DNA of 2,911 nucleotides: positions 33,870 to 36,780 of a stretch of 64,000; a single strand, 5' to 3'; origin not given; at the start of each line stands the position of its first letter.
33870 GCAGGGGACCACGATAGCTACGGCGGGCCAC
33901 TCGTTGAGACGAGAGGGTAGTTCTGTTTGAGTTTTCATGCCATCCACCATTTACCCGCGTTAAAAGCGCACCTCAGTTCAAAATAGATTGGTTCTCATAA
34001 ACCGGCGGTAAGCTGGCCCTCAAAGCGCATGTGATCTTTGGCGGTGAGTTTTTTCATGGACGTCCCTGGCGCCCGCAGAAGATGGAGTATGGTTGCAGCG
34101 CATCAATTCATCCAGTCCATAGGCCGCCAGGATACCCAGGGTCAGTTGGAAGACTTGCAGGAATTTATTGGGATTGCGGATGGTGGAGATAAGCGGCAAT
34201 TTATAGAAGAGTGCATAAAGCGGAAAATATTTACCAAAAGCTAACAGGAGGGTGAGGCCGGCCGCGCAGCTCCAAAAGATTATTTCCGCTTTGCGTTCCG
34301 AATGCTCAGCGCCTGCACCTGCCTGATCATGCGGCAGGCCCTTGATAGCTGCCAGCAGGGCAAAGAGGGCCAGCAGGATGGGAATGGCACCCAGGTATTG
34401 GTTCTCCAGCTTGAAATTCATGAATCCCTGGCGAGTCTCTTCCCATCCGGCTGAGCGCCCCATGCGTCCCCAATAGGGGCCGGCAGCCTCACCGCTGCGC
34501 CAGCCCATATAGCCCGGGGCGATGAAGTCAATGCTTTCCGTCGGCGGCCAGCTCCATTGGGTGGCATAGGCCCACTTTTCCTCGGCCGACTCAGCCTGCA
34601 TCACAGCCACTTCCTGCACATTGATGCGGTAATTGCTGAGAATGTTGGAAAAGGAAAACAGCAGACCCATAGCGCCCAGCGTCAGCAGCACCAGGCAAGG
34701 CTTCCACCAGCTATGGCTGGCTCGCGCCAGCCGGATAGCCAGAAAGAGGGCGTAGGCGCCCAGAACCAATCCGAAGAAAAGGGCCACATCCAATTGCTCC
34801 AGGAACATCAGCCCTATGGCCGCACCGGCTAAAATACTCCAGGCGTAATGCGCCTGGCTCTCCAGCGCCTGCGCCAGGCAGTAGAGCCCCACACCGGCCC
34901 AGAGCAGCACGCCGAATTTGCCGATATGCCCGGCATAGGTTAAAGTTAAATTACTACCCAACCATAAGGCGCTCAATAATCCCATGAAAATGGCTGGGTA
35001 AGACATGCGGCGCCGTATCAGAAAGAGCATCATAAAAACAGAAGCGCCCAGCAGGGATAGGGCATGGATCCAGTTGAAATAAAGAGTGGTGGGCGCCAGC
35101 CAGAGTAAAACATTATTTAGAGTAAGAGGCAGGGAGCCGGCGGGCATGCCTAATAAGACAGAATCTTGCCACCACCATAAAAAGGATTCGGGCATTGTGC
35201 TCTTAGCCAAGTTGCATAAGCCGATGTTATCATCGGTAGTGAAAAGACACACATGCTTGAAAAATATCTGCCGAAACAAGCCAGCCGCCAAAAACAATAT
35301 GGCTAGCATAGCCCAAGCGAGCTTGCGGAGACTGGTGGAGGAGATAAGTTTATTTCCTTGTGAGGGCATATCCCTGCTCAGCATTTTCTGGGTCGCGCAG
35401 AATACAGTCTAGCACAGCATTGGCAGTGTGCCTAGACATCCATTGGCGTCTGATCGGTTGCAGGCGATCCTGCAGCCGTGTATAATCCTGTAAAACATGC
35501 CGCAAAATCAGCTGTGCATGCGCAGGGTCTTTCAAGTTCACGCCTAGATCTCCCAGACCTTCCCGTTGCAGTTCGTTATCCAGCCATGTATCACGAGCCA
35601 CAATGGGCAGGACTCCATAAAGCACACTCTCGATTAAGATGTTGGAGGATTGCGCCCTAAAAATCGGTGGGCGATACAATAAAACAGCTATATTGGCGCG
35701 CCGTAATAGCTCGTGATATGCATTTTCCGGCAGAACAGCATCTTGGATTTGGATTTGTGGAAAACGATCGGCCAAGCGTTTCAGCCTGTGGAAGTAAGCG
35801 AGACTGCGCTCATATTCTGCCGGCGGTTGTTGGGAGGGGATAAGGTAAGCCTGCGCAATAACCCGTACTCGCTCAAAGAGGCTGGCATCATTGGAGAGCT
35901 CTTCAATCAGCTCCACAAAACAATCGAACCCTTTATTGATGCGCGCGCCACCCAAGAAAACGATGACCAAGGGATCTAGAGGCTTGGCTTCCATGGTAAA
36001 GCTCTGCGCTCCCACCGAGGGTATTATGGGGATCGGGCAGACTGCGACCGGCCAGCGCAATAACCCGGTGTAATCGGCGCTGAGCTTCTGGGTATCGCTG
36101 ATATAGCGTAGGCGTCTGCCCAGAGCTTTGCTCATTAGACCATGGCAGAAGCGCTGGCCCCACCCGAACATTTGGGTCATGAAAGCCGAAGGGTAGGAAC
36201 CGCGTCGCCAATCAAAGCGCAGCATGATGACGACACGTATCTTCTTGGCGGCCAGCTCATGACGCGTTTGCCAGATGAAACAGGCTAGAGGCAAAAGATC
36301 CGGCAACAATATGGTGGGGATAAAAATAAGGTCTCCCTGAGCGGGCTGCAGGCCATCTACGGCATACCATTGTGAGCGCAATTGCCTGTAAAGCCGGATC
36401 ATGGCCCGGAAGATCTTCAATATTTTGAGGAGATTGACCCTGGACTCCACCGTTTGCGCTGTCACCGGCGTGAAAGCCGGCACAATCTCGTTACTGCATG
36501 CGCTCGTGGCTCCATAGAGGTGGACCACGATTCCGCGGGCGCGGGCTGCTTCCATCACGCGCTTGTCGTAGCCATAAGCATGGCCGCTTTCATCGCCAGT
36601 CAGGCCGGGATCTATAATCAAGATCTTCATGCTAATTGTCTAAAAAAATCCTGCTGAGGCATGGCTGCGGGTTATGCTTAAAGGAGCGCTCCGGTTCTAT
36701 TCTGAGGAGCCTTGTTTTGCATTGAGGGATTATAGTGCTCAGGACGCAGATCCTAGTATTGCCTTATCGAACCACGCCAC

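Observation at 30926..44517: GDP-heptose pathway coupled to a C-methyltransferase: predicted branched C-methyl heptose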

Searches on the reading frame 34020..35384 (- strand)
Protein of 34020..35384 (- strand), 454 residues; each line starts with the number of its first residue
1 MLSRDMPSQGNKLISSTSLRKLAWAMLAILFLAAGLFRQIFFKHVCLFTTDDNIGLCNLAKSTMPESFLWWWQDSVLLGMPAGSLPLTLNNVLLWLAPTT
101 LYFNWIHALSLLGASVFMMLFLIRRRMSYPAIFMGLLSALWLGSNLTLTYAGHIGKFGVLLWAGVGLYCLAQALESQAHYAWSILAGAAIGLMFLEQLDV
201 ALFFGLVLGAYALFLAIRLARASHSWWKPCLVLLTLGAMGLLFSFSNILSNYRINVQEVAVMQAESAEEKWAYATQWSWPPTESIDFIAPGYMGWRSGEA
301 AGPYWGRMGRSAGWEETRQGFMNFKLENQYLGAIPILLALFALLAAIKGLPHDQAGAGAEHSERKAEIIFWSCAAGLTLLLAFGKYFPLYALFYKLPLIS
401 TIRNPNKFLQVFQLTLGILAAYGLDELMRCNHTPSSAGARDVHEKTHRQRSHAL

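Call 3: search_protein_families(library=pfam, proteins=[window:34020-35384:-], max_evalue=0.001)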
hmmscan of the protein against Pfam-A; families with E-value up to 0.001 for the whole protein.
window:34020-35384:- (454 aa): 0 families

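Call 5: search_protein_families(library=ncbifam, proteins=[window:34020-35384:-], max_evalue=0.001)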
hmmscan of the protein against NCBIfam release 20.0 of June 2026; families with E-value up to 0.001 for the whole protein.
window:34020-35384:- (454 aa): 0 families

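Call 24: search_protein_families(library=pfam, proteins=[window:34020-35384:-], max_evalue=0.1)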
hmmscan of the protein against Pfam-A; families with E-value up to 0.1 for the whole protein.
window:34020-35384:- (454 aa): 0 families

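Call 47: search_protein_families(library=pfam, proteins=[window:34020-35384:-], max_evalue=1)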
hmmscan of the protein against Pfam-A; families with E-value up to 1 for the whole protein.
window:34020-35384:- (454 aa): 1 family
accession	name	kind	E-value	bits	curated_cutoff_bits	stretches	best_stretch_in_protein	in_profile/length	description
PF13129.11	DUF3953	-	0.18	12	22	1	319-347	12-40/41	Protein of unknown function (DUF3953)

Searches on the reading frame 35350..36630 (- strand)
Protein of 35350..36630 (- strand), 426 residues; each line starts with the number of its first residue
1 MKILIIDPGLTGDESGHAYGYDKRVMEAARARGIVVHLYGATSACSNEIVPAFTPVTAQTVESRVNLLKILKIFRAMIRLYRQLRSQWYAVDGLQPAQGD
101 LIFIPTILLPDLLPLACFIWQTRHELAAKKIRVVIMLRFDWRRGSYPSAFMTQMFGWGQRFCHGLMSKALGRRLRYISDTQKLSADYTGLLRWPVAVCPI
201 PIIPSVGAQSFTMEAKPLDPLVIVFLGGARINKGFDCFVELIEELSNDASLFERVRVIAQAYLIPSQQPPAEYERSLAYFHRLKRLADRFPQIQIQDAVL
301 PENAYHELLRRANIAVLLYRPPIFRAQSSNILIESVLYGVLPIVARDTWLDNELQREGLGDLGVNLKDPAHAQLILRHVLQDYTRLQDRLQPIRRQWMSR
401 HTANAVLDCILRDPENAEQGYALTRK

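Call 3: search_protein_families(library=pfam, proteins=[window:35350-36630:-], max_evalue=0.001)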
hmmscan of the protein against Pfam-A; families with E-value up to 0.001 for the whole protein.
window:35350-36630:- (426 aa): 0 families

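Call 5: search_protein_families(library=ncbifam, proteins=[window:35350-36630:-], max_evalue=0.001)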
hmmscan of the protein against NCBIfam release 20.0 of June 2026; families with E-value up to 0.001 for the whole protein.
window:35350-36630:- (426 aa): 0 families

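Call 24: search_protein_families(library=pfam, proteins=[window:35350-36630:-], max_evalue=0.1)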
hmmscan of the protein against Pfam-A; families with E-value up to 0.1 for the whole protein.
window:35350-36630:- (426 aa): 0 families

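Call 50: find_homologous_proteins(query=window:35350-36630:-, max_evalue=0.00001)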
Query window:35350-36630:- (426 aa): 1 proteins with E <= 0.00001 among 7952 candidates.
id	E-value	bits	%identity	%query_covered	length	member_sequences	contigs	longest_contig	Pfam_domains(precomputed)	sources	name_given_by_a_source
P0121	1.5e-286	968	100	100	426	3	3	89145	-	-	-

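Call 53: search_solved_structures(query=A1, max_evalue=1)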
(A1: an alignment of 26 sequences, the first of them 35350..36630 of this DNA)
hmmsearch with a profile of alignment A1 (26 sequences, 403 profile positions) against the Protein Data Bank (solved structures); distinct sequences matched with E-value up to 1: 47.
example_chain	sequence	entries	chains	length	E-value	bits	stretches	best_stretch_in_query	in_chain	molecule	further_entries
3fro_A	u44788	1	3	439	3e-07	33.3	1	216-397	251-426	GlgA glycogen synthase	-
2bis_A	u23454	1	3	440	3e-07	33.3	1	216-397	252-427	GLGA GLYCOGEN SYNTHASE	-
3l01_A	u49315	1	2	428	3.1e-07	33.2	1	216-396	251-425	GlgA glycogen synthase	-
9m88_C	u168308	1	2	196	5.3e-07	32.4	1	216-379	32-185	Glycogen synthase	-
2bfw_A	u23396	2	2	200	5.7e-07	32.3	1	216-379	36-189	GLGA GLYCOGEN SYNTHASE | PGS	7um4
6hll_A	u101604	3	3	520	1.4e-06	31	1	216-392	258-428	Substance-P receptor,GlgA glycogen synthase,Substance-P receptor | Substance-P receptor,Substance-P receptor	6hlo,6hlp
7w41_A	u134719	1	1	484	3.2e-06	29.9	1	216-380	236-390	Gastrin-releasing peptide receptor,GlgA glycogen synthase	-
6kp6_A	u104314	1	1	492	3.2e-06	29.9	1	216-380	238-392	Muscarinic acetylcholine receptor M4,GlgA glycogen synthase,Muscarinic acetylcholine recep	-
6fj3_A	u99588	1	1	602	3.3e-06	29.8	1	216-382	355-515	Parathyroid hormone/parathyroid hormone-related peptide receptor,Parathyroid hormone/parat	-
6me2_A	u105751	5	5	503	3.5e-06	29.7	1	216-381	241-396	chimera protein of Melatonin receptor type 1A and GlgA glycogen synthase | Fusion protein of Melatonin receptor type 1A and GlgA glycogen synthase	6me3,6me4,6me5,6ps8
6kuw_A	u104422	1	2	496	3.5e-06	29.7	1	216-380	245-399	Alpha-2C adrenergic receptor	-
6lfl_A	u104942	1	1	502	3.9e-06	29.6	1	216-380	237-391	C-X-C chemokine receptor type 2,GlgA glycogen synthase,C-X-C chemokine receptor type 2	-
6kqi_A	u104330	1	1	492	4.4e-06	29.4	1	216-380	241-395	Cannabinoid receptor 1,GlgA glycogen synthase,Cannabinoid receptor 1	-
6tpk_A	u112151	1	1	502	4.4e-06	29.4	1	216-379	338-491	Oxytocin receptor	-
5u09_A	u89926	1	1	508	4.5e-06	29.4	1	216-380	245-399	Cannabinoid receptor 1,GlgA glycogen synthase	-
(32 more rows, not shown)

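Call 54: search_protein_families(library=pfam, alignment_id=A1, max_evalue=0.01)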
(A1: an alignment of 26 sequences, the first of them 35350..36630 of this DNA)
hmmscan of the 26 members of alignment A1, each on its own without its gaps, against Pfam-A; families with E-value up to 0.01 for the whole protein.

A. member 1, window:35350-36630:- (426 aa): 0 families

B. families by the number of members that match (of 26 scanned): 3 families
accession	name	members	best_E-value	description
PF13692.12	Glyco_trans_1_4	11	6.4e-10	Glycosyl transferases group 1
PF00534.26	Glycos_transf_1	7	9.3e-07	Glycosyl transferases group 1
PF16156.12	DUF4864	1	0.0018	Domain of unknown function (DUF4864)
